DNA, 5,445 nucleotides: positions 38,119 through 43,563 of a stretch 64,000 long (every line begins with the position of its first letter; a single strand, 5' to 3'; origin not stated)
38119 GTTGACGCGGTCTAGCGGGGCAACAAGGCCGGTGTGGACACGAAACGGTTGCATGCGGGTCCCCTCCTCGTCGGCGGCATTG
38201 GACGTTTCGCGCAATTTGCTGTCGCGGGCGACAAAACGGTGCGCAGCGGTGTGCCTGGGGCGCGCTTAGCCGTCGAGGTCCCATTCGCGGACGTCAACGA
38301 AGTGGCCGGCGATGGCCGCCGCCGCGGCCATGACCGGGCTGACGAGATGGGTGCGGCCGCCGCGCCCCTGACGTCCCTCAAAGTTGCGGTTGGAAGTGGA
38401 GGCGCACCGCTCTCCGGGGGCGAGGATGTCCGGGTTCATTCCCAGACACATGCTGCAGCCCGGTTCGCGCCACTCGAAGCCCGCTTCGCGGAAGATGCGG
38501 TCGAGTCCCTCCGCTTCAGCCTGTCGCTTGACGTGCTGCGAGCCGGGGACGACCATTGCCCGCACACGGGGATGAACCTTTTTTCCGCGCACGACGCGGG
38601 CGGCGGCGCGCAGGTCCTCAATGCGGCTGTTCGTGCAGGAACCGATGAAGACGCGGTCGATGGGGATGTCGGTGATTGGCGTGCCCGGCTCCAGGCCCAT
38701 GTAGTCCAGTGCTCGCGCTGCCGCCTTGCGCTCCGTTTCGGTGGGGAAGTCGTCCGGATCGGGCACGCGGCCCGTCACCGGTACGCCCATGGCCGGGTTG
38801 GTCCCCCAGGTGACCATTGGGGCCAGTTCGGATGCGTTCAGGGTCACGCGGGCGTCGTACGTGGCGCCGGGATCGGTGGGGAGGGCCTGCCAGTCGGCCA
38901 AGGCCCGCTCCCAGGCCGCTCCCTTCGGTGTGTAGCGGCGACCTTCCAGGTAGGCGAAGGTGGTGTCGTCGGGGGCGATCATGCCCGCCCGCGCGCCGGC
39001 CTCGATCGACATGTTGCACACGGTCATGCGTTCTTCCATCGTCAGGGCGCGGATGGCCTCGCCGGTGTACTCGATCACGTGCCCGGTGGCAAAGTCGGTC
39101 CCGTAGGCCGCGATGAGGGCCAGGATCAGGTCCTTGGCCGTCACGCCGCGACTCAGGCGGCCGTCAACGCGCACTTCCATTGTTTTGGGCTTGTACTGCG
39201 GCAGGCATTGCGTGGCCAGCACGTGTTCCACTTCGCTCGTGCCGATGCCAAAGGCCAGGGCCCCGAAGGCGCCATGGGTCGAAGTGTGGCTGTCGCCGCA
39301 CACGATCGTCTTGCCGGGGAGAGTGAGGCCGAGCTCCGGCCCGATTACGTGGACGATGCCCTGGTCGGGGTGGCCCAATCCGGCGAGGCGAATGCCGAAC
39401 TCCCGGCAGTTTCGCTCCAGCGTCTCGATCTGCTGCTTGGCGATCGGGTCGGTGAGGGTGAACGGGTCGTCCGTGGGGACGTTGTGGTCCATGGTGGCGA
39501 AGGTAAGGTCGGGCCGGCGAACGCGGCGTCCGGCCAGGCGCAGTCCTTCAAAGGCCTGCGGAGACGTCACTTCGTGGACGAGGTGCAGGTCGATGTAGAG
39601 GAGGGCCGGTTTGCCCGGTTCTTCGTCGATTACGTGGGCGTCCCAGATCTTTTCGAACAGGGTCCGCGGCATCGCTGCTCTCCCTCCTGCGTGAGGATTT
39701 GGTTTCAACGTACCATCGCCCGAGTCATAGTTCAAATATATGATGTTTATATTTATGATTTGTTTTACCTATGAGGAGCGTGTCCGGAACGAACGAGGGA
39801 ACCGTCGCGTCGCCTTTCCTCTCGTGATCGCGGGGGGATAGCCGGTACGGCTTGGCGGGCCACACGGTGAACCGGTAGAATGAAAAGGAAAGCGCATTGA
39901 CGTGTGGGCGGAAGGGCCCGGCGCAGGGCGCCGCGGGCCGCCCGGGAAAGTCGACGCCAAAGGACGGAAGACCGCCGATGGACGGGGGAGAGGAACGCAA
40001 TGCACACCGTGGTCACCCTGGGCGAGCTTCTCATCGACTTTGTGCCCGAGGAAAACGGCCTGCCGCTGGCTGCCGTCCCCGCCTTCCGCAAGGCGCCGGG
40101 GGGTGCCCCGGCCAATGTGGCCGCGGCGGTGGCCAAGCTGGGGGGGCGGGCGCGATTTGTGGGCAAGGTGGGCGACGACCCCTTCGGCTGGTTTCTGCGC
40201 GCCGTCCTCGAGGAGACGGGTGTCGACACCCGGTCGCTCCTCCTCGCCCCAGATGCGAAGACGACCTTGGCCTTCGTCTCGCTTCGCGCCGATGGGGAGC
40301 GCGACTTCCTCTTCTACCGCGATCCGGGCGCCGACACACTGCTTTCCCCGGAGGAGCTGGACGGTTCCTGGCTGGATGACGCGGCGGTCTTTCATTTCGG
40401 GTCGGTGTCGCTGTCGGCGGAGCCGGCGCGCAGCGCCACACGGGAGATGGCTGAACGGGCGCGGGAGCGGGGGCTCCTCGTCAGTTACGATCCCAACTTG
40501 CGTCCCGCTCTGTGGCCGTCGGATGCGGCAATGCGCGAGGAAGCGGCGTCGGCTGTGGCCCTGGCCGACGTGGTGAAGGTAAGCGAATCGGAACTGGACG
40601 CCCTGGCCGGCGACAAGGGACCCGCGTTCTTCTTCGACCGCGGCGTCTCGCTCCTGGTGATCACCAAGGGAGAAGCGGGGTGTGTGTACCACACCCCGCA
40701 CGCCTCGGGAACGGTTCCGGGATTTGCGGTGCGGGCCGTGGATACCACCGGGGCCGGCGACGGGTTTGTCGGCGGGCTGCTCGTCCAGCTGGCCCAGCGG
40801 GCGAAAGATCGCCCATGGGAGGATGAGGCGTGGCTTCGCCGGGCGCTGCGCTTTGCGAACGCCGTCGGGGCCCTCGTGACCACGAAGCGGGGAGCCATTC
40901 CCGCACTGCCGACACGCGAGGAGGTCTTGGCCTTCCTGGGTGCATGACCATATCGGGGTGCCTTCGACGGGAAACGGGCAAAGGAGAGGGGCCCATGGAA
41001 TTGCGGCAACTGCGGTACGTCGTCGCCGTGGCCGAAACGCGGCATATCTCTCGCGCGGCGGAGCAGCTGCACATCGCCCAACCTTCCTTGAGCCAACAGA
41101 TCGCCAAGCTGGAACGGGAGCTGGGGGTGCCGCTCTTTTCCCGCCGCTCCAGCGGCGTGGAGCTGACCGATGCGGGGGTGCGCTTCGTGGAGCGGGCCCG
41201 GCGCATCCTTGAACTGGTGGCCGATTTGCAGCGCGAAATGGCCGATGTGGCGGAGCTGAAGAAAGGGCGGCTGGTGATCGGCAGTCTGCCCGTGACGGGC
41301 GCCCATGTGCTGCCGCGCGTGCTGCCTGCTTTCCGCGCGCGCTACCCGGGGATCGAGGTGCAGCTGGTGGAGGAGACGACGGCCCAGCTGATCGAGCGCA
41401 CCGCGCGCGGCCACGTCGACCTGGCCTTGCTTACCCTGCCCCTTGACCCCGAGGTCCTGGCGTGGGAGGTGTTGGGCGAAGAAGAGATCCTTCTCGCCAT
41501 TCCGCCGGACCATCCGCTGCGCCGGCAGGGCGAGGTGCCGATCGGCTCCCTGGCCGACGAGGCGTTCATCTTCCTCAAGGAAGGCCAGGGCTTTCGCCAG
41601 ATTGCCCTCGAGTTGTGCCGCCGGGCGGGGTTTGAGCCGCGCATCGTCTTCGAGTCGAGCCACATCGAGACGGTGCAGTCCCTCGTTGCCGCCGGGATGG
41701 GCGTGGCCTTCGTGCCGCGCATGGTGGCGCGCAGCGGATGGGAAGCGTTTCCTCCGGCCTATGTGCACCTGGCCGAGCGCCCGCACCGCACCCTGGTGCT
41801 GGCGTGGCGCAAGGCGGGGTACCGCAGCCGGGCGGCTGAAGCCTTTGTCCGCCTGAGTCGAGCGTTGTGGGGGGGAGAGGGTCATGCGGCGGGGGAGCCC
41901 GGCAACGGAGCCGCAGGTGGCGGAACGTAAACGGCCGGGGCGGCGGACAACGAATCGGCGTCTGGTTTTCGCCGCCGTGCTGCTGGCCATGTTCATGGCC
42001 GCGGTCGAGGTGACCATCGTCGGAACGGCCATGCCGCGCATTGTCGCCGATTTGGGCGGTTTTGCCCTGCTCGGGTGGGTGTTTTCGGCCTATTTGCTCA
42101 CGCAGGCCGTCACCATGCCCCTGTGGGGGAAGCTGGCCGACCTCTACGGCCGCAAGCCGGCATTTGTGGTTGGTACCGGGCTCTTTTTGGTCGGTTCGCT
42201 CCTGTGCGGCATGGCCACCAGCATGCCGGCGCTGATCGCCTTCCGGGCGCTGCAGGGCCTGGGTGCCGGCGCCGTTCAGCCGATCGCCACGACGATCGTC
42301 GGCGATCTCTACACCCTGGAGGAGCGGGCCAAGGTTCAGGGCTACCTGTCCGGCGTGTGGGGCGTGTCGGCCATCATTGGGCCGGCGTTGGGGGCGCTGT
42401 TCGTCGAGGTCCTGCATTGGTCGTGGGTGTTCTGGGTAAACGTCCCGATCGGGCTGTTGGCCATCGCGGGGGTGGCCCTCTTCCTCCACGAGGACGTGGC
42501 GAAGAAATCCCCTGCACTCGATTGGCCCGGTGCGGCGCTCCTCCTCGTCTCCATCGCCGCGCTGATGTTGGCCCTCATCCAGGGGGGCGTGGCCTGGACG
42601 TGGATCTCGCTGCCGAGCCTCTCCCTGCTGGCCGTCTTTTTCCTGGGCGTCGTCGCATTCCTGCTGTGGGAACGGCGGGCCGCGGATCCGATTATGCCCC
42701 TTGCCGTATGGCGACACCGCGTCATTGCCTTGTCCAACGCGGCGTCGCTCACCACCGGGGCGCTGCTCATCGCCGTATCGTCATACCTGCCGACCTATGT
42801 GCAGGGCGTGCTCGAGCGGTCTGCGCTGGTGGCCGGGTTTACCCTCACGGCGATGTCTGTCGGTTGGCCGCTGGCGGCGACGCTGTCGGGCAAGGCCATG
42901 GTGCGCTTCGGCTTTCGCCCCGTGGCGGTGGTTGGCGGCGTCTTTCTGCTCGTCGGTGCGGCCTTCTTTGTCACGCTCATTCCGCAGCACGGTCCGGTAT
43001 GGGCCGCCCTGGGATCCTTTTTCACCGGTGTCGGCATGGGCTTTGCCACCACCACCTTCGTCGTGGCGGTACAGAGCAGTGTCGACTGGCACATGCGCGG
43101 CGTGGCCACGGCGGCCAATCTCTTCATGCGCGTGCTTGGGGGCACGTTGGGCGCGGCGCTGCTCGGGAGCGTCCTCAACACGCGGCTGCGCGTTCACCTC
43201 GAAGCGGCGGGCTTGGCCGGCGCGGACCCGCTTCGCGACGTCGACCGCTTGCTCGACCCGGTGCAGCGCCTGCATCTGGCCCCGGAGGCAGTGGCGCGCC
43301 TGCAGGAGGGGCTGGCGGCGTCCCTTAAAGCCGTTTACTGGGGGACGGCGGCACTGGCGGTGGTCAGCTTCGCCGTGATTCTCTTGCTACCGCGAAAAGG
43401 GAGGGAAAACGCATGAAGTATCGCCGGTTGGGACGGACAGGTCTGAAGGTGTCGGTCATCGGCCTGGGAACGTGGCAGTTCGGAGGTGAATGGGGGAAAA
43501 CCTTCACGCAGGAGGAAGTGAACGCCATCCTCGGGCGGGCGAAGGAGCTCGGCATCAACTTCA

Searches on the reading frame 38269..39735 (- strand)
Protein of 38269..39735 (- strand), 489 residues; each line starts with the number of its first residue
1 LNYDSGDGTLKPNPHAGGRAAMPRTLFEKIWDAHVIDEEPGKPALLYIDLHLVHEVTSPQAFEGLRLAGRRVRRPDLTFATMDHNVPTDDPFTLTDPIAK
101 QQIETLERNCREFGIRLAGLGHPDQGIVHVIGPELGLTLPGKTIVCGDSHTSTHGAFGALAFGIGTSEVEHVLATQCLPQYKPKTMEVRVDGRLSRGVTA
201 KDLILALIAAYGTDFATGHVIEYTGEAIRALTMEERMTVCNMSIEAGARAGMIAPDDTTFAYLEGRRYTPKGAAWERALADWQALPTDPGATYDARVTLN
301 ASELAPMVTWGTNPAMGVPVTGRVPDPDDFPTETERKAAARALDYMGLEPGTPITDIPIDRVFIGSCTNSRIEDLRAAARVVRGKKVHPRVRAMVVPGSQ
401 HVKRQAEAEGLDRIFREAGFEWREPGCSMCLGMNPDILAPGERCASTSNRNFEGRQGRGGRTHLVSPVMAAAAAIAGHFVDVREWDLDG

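Call 31: search_protein_families(library=pfam, proteins=[window:38269-39735:-], max_evalue=0.00001)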
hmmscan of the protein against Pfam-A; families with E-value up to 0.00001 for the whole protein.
window:38269-39735:- (489 aa): 1 family
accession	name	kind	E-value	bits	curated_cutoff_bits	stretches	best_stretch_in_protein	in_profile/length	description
PF00330.25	Aconitase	-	1e-186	621.9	28.7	1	28-477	1-463/463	Aconitase family (aconitate hydratase)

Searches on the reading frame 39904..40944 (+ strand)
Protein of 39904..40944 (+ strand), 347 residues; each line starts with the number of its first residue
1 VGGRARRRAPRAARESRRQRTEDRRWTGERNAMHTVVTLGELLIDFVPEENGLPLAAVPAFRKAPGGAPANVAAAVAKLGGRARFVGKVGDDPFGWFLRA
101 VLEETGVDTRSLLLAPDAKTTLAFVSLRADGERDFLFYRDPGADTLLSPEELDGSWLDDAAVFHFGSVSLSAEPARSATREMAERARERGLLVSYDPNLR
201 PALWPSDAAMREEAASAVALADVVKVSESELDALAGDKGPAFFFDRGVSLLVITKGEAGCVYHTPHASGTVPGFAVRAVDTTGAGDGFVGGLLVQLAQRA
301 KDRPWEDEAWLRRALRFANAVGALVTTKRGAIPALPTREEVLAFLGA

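Call 31: search_protein_families(library=pfam, proteins=[window:39904-40944:+], max_evalue=0.00001)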
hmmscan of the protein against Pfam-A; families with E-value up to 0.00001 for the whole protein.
window:39904-40944:+ (347 aa): 1 family
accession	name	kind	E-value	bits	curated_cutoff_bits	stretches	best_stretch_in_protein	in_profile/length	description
PF00294.29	PfkB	-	1.3e-65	222.2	25.8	1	33-337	1-301/302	pfkB family carbohydrate kinase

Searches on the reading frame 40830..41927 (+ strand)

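Call 31: search_protein_families(library=pfam, proteins=[window:40830-41927:+], max_evalue=0.00001)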
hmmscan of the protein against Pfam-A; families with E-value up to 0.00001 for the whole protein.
window:40830-41927:+ (366 aa): 2 families
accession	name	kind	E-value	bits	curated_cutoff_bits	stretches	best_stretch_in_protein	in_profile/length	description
PF03466.25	LysR_substrate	-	1.1e-55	188.8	28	1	143-345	3-206/209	LysR substrate binding domain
PF00126.33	HTH_1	-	3.8e-25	88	26.6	1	58-116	1-59/60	Bacterial regulatory helix-turn-helix protein, lysR family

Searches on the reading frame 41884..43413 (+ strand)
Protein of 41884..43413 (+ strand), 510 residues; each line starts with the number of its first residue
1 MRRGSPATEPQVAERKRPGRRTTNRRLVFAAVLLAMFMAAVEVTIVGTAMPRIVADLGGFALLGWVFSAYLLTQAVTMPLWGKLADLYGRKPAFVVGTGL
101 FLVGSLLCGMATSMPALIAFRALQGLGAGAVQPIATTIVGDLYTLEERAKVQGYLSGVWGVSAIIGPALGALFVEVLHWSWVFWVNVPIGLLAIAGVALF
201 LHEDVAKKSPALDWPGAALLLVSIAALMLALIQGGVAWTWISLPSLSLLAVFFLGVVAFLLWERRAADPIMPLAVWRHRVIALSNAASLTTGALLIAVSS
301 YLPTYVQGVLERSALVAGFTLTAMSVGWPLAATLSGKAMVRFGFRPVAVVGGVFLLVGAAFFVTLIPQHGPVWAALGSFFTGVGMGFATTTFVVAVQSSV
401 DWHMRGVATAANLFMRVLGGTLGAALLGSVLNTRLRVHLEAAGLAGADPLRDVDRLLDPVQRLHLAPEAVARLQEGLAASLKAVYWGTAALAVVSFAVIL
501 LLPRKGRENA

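Call 31: search_protein_families(library=pfam, proteins=[window:41884-43413:+], max_evalue=0.00001)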
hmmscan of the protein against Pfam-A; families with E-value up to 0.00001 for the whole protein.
window:41884-43413:+ (510 aa): 3 families
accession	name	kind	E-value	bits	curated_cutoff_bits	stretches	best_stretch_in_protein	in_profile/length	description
PF07690.21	MFS_1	-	1.3e-53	182.6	33.4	1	32-424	1-347/347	Major Facilitator Superfamily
PF00083.30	Sugar_tr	-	1.1e-15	57.9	22.3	1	62-201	47-191/452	Sugar (and other) transporter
PF06609.19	TRI12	-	1.2e-07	31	23.2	1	29-276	46-306/599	Fungal trichothecene efflux pump (TRI12)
